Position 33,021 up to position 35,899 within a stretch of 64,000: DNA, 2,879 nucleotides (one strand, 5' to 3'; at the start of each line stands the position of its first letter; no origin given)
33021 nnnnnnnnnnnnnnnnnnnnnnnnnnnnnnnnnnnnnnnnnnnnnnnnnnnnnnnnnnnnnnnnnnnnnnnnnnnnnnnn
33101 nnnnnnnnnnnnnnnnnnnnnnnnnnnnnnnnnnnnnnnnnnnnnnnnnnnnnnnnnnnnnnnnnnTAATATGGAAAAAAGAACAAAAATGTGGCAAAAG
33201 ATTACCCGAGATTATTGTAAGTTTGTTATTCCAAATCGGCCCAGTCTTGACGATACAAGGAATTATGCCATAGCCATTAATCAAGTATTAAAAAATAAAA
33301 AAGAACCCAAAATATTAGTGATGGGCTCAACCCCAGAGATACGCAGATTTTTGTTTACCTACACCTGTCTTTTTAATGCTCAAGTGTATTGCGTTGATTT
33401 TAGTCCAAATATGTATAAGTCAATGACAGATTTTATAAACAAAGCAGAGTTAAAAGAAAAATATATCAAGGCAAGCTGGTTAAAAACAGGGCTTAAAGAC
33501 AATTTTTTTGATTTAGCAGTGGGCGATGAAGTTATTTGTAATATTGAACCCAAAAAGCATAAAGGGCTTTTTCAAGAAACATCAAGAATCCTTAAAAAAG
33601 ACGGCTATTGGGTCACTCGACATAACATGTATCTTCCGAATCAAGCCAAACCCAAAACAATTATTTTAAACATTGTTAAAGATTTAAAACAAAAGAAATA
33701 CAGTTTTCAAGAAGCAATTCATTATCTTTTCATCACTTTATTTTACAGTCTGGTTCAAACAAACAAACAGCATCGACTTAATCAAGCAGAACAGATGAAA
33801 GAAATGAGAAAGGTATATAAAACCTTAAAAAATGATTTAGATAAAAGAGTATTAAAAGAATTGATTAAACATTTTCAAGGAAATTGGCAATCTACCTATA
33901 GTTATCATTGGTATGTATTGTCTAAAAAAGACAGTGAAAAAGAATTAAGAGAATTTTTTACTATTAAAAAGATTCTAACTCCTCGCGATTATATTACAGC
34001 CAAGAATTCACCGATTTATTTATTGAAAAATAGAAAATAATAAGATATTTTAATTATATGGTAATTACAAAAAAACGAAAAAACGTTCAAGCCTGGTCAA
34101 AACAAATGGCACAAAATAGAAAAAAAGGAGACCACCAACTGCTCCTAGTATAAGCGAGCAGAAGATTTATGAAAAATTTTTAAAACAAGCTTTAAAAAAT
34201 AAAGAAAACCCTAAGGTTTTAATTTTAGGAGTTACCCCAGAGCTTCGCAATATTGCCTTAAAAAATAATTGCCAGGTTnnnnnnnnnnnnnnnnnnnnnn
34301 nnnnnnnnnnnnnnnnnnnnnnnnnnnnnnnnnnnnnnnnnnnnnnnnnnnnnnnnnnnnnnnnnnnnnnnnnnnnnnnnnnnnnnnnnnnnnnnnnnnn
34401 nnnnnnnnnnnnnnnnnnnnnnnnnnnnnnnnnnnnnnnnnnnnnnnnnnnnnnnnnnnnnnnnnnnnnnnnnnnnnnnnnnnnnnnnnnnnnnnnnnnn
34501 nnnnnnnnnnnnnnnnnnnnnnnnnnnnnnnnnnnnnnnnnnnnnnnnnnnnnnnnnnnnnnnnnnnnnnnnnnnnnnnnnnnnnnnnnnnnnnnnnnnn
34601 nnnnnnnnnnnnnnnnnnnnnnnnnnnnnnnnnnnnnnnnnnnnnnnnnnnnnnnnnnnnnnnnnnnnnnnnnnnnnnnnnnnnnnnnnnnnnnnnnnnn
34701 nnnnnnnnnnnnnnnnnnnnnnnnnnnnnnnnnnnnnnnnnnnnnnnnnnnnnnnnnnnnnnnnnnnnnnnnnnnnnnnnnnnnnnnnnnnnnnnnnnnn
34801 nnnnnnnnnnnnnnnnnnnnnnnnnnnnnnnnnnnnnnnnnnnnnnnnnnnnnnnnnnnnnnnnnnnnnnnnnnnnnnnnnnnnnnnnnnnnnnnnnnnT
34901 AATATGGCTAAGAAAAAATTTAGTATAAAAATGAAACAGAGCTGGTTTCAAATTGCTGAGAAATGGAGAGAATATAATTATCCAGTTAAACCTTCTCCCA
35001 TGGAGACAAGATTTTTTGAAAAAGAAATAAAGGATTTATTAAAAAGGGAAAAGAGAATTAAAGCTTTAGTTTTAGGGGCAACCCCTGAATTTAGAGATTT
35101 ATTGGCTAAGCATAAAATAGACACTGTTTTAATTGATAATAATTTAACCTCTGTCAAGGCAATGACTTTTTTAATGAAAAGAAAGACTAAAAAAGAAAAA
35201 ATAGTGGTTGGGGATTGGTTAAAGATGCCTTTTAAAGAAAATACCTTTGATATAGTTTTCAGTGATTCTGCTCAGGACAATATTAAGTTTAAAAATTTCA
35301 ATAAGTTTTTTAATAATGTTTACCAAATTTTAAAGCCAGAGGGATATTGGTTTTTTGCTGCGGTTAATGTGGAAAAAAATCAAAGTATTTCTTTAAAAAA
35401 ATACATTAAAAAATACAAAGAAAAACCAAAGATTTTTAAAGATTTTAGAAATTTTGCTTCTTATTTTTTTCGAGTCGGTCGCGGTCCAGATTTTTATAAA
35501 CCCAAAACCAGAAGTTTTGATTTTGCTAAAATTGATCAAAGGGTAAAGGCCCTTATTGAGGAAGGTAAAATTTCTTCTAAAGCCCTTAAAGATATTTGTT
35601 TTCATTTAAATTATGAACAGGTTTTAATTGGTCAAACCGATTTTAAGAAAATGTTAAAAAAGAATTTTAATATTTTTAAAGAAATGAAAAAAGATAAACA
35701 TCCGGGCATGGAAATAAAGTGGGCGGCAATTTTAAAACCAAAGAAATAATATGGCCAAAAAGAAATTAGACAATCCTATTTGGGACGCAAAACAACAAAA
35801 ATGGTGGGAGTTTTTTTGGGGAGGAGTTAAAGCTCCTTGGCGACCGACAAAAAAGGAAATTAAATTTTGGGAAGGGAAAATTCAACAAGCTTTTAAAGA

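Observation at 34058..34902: Array paralog interrupted at an A7 slippery run: pseudogene, sequencing indel or -1 frameshift site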

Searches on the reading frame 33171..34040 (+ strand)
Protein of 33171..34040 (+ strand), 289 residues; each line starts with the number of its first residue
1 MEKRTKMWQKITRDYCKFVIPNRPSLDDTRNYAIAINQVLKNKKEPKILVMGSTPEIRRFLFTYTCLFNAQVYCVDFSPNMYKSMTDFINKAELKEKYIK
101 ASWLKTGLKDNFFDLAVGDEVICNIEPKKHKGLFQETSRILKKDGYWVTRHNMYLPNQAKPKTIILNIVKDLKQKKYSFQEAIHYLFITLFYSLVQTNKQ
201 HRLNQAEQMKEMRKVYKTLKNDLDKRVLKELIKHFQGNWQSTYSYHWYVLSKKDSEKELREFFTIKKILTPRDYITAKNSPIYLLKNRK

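Call 8: search_protein_families(library=pfam, proteins=[window:33171-34040:+], max_evalue=0.01)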
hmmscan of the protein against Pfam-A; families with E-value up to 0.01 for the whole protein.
window:33171-34040:+ (289 aa): 2 families
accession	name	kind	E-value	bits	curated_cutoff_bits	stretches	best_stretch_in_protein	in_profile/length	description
PF08241.18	Methyltransf_11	-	8.5e-11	42.8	21.2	1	68-148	18-94/95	Methyltransferase domain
PF13649.12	Methyltransf_25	-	4e-08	34.3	27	1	68-145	19-97/97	Methyltransferase domain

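Call 9: search_protein_families(library=ncbifam, proteins=[window:33171-34040:+], max_evalue=0.01)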
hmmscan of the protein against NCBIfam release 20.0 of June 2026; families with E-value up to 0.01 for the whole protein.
window:33171-34040:+ (289 aa): 1 family
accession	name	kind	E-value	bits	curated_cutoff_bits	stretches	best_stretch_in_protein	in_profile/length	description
NF043040.1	corrin_prot_MT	hypoth_equivalog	0.0045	16.5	180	1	69-149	63-147/216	corrinoid protein-associated methyltransferase CpaM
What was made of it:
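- On Class I SAM-dependent methyltransferase (Pfam Methyltransf_11/25/31): No specific NCBIfam equivalog reaches its cut-off (call 9).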

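Call 11: find_encoding_contigs(protein=window:33171-34040:+, flank=3000, max_places=10)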
Protein window:33171-34040:+ (289 aa): 16 contigs read that carry it; 8 places shown.
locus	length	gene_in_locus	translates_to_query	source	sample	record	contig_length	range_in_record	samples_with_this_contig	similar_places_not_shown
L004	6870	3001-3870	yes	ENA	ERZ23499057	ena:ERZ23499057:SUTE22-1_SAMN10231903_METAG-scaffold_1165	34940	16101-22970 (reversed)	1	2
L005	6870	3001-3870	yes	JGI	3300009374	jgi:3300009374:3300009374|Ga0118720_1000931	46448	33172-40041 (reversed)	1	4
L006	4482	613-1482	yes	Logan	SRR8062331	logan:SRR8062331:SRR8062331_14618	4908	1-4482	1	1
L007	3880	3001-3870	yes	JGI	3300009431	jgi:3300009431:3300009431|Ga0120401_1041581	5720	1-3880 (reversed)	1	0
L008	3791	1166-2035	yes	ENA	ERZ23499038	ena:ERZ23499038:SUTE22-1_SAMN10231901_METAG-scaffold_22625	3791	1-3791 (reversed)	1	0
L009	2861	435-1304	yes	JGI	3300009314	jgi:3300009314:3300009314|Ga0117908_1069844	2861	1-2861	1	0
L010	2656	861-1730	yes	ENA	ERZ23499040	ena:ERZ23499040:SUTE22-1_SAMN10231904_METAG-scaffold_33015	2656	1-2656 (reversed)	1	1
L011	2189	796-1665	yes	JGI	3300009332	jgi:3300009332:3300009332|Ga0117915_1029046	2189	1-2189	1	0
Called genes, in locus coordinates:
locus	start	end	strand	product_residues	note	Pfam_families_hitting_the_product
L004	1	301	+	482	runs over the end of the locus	PF01053:Cys_Met_Meta_PP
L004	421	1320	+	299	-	PF08241:Methyltransf_11 (weak), PF13649:Methyltransf_25 (weak), PF13847:Methyltransf_31 (weak)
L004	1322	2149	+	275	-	PF13847:Methyltransf_31 (weak)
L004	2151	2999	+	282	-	PF08241:Methyltransf_11 (weak)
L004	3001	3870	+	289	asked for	PF08241:Methyltransf_11, PF13649:Methyltransf_25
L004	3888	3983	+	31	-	-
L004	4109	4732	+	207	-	PF01209:Ubie_methyltran (weak), PF08241:Methyltransf_11 (weak), PF13649:Methyltransf_25, PF13847:Methyltransf_31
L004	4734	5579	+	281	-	PF08241:Methyltransf_11, PF13649:Methyltransf_25 (weak), PF13847:Methyltransf_31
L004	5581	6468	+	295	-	PF08241:Methyltransf_11, PF13649:Methyltransf_25, PF13847:Methyltransf_31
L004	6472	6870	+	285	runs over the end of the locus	-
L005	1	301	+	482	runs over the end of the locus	PF01053:Cys_Met_Meta_PP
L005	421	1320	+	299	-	PF08241:Methyltransf_11 (weak), PF13649:Methyltransf_25 (weak), PF13847:Methyltransf_31 (weak)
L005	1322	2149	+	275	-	PF13847:Methyltransf_31 (weak)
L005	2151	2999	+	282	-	PF08241:Methyltransf_11 (weak)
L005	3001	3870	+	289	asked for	PF08241:Methyltransf_11, PF13649:Methyltransf_25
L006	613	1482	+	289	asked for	PF08241:Methyltransf_11, PF13649:Methyltransf_25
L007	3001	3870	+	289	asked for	PF08241:Methyltransf_11, PF13649:Methyltransf_25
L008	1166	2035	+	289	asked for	PF08241:Methyltransf_11, PF13649:Methyltransf_25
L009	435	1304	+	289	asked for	PF08241:Methyltransf_11, PF13649:Methyltransf_25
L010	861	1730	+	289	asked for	PF08241:Methyltransf_11, PF13649:Methyltransf_25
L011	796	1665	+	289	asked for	PF08241:Methyltransf_11, PF13649:Methyltransf_25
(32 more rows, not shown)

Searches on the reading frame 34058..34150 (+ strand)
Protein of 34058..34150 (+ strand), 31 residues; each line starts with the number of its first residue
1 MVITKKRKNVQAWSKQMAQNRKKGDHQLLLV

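Call 24: list_cluster_members(proteins=[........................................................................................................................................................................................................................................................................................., P0004, window:34058-34150:+])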
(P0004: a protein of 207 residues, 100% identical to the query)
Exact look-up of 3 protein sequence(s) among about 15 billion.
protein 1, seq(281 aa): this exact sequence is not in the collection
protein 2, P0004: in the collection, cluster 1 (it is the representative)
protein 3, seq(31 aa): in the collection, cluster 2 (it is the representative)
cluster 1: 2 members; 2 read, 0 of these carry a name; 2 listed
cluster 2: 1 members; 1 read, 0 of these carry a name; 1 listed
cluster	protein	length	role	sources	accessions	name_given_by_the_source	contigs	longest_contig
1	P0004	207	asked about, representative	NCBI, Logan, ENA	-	-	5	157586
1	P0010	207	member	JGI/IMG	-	-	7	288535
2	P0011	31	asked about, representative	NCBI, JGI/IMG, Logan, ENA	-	-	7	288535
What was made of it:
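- Tried and rejected: The exact-protein look-up (call 24) served in its place.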

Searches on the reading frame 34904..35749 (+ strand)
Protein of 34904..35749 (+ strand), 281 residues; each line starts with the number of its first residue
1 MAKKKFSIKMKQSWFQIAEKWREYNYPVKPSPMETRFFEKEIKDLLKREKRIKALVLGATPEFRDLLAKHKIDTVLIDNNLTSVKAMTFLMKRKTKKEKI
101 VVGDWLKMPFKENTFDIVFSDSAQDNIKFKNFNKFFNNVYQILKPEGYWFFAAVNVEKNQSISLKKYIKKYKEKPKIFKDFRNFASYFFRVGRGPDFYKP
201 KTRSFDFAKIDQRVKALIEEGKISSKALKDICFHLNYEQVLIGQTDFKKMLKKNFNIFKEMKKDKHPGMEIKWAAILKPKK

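Call 8: search_protein_families(library=pfam, proteins=[window:34904-35749:+], max_evalue=0.01)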
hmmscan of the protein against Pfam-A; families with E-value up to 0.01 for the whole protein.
window:34904-35749:+ (281 aa): 5 families
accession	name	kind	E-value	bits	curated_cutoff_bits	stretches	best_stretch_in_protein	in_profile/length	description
PF08241.18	Methyltransf_11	-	9.3e-10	39.5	21.2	1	68-151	15-95/95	Methyltransferase domain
PF13847.12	Methyltransf_31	-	2.4e-08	34.2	27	1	71-166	28-120/145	Methyltransferase domain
PF13649.12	Methyltransf_25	-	2.4e-07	31.8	27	1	67-147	15-97/97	Methyltransferase domain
PF02353.26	CMAS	-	3e-05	23.9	27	1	94-171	110-188/273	Mycolic acid cyclopropane synthetase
PF03141.22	Methyltransf_29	-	0.0019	17.3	23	1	63-169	131-235/506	Putative S-adenosyl-L-methionine-dependent methyltransferase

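Call 9: search_protein_families(library=ncbifam, proteins=[window:34904-35749:+], max_evalue=0.01)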
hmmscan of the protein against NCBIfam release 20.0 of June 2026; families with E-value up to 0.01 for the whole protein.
window:34904-35749:+ (281 aa): 5 families
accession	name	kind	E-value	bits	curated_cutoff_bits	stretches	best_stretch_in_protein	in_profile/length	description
NF045823.1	PthPhpthDimycoMt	equivalog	2.9e-07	29.9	300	1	99-157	116-172/256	phthiotriol/phenolphthiotriol dimycocerosates methyltransferase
NF045825.1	FAmtase_mtf2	equivalog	4.4e-06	26.1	400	1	91-157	99-164/248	fatty-acid O-methyltransferase Mtf2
TIGR02072.1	BioC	equivalog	5.7e-06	26.3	184.95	1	84-155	67-136/244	malonyl-ACP O-methyltransferase BioC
NF040660.1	mycolic_MTase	equivalog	0.003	17.2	390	1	76-161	91-172/283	cyclopropane mycolic acid synthase family methyltransferase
NF004452.0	PRK05785.1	equivalog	0.0059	16.1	207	0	86-122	83-118/228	hypothetical protein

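Call 10: find_encoding_contigs(protein=window:34904-35749:+, flank=3000, max_places=10)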
Protein window:34904-35749:+ (281 aa): 10 contigs read that carry it; 3 places shown.
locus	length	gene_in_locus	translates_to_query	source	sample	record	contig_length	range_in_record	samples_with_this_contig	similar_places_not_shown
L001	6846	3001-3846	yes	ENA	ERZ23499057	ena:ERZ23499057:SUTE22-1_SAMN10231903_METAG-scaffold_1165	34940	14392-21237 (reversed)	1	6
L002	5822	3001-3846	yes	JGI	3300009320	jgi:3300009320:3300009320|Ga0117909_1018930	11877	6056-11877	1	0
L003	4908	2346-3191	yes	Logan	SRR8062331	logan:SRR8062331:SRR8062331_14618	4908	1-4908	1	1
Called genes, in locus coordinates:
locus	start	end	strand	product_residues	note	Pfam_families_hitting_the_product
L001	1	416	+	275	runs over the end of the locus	PF13847:Methyltransf_31 (weak)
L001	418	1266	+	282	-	PF08241:Methyltransf_11 (weak)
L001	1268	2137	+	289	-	PF08241:Methyltransf_11, PF13649:Methyltransf_25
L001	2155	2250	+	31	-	-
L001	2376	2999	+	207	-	PF01209:Ubie_methyltran (weak), PF08241:Methyltransf_11 (weak), PF13649:Methyltransf_25, PF13847:Methyltransf_31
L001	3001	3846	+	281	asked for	PF08241:Methyltransf_11, PF13649:Methyltransf_25 (weak), PF13847:Methyltransf_31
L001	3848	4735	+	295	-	PF08241:Methyltransf_11, PF13649:Methyltransf_25, PF13847:Methyltransf_31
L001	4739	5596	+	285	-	-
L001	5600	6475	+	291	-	PF08241:Methyltransf_11, PF13649:Methyltransf_25, PF13847:Methyltransf_31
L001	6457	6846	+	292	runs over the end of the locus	PF08241:Methyltransf_11, PF13649:Methyltransf_25, PF13847:Methyltransf_31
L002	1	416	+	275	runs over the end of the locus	PF13847:Methyltransf_31 (weak)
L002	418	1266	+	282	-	PF08241:Methyltransf_11 (weak)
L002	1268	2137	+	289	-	PF08241:Methyltransf_11, PF13649:Methyltransf_25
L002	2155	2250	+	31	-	-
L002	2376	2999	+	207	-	PF01209:Ubie_methyltran (weak), PF08241:Methyltransf_11, PF13649:Methyltransf_25, PF13847:Methyltransf_31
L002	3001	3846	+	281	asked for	PF08241:Methyltransf_11, PF13649:Methyltransf_25 (weak), PF13847:Methyltransf_31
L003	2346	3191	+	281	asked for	PF08241:Methyltransf_11, PF13649:Methyltransf_25 (weak), PF13847:Methyltransf_31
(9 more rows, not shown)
